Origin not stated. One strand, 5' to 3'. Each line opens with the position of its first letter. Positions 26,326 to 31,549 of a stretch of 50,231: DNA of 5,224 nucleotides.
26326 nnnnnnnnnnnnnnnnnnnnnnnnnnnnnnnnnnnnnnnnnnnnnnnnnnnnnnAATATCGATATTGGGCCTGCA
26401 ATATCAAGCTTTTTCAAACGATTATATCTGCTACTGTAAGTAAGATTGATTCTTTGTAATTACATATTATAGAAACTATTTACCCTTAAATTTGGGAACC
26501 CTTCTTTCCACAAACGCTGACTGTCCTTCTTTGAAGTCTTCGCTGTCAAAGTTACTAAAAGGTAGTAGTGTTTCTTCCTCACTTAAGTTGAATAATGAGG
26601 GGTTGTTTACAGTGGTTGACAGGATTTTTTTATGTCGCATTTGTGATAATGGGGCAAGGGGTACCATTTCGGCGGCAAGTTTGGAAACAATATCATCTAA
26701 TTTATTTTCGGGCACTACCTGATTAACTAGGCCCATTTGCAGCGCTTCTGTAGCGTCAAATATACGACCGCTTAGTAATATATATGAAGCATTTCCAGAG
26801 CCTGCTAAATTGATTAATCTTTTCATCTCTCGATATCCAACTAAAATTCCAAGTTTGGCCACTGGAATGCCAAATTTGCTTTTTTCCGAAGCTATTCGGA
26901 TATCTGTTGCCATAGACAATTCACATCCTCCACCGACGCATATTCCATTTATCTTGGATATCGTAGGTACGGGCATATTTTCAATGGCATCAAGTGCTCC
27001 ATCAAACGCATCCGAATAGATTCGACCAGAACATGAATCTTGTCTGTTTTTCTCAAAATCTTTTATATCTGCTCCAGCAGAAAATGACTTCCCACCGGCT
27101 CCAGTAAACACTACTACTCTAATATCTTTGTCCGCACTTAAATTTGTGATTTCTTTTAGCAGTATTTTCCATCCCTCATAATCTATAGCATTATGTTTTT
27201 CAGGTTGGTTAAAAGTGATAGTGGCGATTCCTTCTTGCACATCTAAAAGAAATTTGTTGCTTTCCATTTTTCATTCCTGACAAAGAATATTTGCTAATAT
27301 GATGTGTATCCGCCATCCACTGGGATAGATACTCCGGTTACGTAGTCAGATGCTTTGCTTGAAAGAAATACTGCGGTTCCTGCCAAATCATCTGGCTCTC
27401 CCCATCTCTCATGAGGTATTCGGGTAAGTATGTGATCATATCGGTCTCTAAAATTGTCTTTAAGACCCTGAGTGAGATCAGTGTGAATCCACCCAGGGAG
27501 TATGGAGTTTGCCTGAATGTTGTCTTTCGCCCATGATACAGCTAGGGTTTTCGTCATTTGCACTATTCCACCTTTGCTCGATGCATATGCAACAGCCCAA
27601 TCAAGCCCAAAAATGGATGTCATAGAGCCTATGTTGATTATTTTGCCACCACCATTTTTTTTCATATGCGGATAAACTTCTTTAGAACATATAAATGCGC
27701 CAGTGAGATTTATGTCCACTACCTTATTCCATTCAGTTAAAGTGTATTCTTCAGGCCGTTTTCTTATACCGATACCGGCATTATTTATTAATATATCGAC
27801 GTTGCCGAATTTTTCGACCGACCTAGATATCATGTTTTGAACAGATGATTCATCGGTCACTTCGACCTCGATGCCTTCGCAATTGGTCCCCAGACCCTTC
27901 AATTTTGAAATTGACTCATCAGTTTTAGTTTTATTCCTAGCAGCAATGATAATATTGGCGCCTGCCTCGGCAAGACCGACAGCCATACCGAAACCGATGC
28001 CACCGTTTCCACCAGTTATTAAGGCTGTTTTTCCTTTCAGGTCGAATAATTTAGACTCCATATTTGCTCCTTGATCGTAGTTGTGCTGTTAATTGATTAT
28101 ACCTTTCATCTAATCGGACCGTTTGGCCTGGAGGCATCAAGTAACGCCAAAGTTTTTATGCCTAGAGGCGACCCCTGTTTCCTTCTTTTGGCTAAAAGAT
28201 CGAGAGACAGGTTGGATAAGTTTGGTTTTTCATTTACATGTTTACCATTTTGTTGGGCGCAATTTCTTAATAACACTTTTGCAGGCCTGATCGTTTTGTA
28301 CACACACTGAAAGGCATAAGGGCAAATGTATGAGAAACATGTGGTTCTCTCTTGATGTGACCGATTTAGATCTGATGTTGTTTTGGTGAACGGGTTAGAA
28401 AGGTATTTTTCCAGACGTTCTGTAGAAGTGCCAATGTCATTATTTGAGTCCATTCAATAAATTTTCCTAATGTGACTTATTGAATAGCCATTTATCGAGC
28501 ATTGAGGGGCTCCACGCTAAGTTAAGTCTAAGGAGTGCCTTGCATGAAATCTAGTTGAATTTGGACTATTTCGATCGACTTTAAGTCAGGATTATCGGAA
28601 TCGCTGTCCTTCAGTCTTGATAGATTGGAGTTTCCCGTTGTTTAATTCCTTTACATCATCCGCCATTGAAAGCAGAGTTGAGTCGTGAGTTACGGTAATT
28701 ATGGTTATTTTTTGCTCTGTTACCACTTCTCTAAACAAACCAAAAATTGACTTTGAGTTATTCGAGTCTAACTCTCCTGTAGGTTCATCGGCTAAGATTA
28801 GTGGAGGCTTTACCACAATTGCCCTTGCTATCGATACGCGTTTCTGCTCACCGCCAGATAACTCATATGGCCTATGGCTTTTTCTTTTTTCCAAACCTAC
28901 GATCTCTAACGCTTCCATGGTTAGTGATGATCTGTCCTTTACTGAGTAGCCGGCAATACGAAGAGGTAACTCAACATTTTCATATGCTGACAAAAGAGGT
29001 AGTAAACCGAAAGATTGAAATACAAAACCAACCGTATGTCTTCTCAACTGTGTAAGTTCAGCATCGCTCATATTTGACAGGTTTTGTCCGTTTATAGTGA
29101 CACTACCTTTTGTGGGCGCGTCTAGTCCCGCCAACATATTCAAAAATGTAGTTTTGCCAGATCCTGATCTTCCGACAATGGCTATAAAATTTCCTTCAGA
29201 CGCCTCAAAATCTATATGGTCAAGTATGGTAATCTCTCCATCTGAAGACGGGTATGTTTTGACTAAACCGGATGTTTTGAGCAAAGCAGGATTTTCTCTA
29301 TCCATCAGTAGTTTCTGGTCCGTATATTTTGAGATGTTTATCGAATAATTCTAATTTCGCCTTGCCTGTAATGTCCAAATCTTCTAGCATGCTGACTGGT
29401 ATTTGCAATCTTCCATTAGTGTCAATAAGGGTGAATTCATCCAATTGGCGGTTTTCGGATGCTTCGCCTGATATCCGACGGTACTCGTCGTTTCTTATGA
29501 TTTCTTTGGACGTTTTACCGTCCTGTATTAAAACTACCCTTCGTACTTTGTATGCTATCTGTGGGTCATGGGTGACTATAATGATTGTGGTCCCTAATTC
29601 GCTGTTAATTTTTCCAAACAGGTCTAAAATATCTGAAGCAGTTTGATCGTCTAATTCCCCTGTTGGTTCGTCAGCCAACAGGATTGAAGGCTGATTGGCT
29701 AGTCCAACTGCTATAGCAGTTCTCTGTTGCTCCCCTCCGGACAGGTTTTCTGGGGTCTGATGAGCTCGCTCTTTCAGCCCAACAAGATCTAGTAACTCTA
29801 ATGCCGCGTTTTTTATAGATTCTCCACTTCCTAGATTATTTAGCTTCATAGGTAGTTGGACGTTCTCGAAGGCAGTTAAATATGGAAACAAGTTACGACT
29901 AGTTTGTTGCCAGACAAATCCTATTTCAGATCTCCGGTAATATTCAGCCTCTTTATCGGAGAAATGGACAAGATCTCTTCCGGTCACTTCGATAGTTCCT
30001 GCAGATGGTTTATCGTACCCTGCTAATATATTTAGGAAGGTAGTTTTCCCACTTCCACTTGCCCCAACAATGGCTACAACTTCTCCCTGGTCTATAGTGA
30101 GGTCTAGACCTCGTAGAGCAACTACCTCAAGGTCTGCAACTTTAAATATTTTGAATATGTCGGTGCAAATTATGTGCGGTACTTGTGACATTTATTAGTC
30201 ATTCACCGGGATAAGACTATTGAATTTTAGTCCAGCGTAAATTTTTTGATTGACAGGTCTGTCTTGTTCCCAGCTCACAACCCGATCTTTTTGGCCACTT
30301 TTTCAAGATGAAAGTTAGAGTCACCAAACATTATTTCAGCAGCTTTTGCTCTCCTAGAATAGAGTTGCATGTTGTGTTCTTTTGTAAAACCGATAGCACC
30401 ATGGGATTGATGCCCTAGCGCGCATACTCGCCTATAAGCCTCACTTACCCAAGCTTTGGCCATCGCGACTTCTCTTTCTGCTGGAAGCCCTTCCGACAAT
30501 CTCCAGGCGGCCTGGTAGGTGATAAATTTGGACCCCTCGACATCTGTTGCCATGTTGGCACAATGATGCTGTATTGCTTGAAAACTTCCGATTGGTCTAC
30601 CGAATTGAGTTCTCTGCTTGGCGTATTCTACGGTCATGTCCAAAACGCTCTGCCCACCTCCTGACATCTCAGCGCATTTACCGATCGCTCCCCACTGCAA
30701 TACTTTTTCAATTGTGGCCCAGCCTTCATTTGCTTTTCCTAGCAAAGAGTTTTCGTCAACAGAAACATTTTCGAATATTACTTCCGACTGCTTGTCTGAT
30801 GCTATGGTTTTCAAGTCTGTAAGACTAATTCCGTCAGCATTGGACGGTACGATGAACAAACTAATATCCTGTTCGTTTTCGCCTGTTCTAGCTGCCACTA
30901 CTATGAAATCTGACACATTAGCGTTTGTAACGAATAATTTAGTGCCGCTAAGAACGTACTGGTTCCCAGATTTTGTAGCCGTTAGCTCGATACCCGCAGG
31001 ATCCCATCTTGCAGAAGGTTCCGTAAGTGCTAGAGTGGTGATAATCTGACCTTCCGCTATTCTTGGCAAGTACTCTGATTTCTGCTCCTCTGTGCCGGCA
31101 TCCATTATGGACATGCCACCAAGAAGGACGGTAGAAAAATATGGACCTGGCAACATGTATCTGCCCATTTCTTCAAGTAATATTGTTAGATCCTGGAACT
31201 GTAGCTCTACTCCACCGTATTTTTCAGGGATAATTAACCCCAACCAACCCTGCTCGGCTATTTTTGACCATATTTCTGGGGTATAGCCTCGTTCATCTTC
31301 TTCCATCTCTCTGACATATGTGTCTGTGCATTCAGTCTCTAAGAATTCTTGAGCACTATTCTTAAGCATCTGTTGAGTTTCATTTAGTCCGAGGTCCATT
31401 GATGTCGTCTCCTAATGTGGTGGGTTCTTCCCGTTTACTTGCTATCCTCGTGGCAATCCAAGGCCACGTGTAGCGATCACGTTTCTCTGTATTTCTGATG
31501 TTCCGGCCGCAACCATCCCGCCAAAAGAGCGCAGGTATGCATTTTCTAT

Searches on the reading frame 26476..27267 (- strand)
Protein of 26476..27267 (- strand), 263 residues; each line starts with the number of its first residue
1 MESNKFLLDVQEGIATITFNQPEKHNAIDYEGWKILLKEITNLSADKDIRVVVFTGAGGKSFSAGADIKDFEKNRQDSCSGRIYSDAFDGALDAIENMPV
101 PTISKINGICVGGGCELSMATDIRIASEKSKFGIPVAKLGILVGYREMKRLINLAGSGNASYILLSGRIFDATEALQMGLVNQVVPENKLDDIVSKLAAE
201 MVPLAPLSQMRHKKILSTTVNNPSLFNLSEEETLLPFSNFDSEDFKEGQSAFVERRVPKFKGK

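Call 63: search_protein_families(library=pfam, proteins=[window:26476-27267:-], max_evalue=0.00001)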
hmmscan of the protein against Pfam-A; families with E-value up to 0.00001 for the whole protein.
window:26476-27267:- (263 aa): 2 families
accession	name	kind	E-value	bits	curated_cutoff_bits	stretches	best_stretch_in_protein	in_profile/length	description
PF00378.25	ECH_1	-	1e-56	192.5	27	1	10-262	2-250/251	Enoyl-CoA hydratase/isomerase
PF16113.10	ECH_2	-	2e-31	110.2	27.2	1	15-201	2-188/335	Enoyl-CoA hydratase/isomerase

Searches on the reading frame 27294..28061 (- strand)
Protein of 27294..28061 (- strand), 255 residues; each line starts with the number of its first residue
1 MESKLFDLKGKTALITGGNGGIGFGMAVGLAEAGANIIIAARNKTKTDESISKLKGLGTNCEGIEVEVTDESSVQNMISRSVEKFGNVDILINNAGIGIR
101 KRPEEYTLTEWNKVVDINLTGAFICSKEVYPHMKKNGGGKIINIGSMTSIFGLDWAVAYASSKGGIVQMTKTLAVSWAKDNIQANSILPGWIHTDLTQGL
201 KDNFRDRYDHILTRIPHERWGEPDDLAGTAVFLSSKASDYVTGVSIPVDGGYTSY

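Call 63: search_protein_families(library=pfam, proteins=[window:27294-28061:-], max_evalue=0.00001)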
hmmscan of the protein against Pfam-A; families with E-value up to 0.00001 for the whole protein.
window:27294-28061:- (255 aa): 4 families
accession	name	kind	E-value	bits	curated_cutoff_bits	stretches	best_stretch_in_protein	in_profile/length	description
PF13561.12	adh_short_C2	-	3.9e-62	210.4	27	1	20-253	6-236/236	Enoyl-(Acyl carrier protein) reductase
PF00106.31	adh_short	-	7.8e-57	192.3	26.6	1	11-201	1-191/195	short chain dehydrogenase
PF08659.16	KR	-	2.1e-15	57.6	22.6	1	12-162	2-152/180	KR domain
PF23441.1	SDR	-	1.9e-11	44.3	27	1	9-251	6-254/258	SDR-like rossmann domain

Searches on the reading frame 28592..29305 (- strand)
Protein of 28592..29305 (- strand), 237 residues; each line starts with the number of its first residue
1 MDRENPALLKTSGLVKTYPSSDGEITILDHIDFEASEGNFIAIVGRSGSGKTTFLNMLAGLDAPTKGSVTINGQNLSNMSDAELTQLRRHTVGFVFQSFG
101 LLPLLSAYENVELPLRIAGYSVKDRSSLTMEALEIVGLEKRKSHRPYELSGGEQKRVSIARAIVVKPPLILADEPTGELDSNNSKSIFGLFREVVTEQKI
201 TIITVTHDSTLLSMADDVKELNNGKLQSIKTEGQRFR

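Call 63: search_protein_families(library=pfam, proteins=[window:28592-29305:-], max_evalue=0.00001)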
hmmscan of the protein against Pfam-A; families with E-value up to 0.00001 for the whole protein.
window:28592-29305:- (237 aa): 2 families
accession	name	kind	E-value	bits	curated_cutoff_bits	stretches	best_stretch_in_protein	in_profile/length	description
PF00005.33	ABC_tran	-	6.7e-35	121.1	25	1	28-176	1-136/137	ABC transporter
PF02463.25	SMC_N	-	2.5e-07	30.8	40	0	120-220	135-210/220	RecF/RecN/SMC N terminal domain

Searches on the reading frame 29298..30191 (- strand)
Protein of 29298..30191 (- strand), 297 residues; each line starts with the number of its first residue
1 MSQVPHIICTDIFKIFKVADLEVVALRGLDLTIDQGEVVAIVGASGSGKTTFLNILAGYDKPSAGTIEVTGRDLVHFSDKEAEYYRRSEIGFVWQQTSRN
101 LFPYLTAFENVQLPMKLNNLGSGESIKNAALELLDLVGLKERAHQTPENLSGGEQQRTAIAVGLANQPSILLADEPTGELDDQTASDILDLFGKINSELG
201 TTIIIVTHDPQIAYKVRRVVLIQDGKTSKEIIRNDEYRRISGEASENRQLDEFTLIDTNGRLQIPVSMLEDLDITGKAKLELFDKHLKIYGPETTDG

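Call 63: search_protein_families(library=pfam, proteins=[window:29298-30191:-], max_evalue=0.00001)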
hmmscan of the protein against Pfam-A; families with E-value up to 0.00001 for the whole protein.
window:29298-30191:- (297 aa): 3 families
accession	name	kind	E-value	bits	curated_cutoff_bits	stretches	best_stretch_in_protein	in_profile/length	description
PF00005.33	ABC_tran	-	6.6e-33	114.6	25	1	26-177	1-136/137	ABC transporter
PF02463.25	SMC_N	-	1.8e-08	34.5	40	1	37-223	25-212/220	RecF/RecN/SMC N terminal domain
PF13304.12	AAA_21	-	3.3e-08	34.4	27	0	145-212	233-302/304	AAA domain, putative AbiEii toxin, Type IV TA system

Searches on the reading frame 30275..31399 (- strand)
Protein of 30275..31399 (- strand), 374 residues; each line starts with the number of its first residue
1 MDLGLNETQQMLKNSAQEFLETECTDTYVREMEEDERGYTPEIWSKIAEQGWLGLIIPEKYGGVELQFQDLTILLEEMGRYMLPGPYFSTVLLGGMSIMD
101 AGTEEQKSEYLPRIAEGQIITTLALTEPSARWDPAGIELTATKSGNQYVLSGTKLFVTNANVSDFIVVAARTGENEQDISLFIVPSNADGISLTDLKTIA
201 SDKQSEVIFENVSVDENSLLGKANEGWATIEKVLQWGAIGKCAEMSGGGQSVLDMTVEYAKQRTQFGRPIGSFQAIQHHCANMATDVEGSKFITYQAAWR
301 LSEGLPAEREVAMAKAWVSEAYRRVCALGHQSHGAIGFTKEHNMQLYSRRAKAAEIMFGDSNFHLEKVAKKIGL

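Call 63: search_protein_families(library=pfam, proteins=[window:30275-31399:-], max_evalue=0.00001)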
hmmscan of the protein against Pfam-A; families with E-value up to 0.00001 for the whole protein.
window:30275-31399:- (374 aa): 4 families
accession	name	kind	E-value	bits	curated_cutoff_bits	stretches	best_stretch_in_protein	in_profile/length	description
PF00441.29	Acyl-CoA_dh_1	-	7.5e-38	130.5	22.4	1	224-372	1-149/150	Acyl-CoA dehydrogenase, C-terminal domain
PF02771.21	Acyl-CoA_dh_N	-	1.2e-26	93.8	22.9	1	6-118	1-113/113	Acyl-CoA dehydrogenase, N-terminal domain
PF02770.24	Acyl-CoA_dh_M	-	2.8e-19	69.5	33.3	1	123-212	2-97/97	Acyl-CoA dehydrogenase, middle domain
PF08028.16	Acyl-CoA_dh_2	-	3.3e-10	40.8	22.7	1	242-355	4-127/134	Acyl-CoA dehydrogenase, C-terminal domain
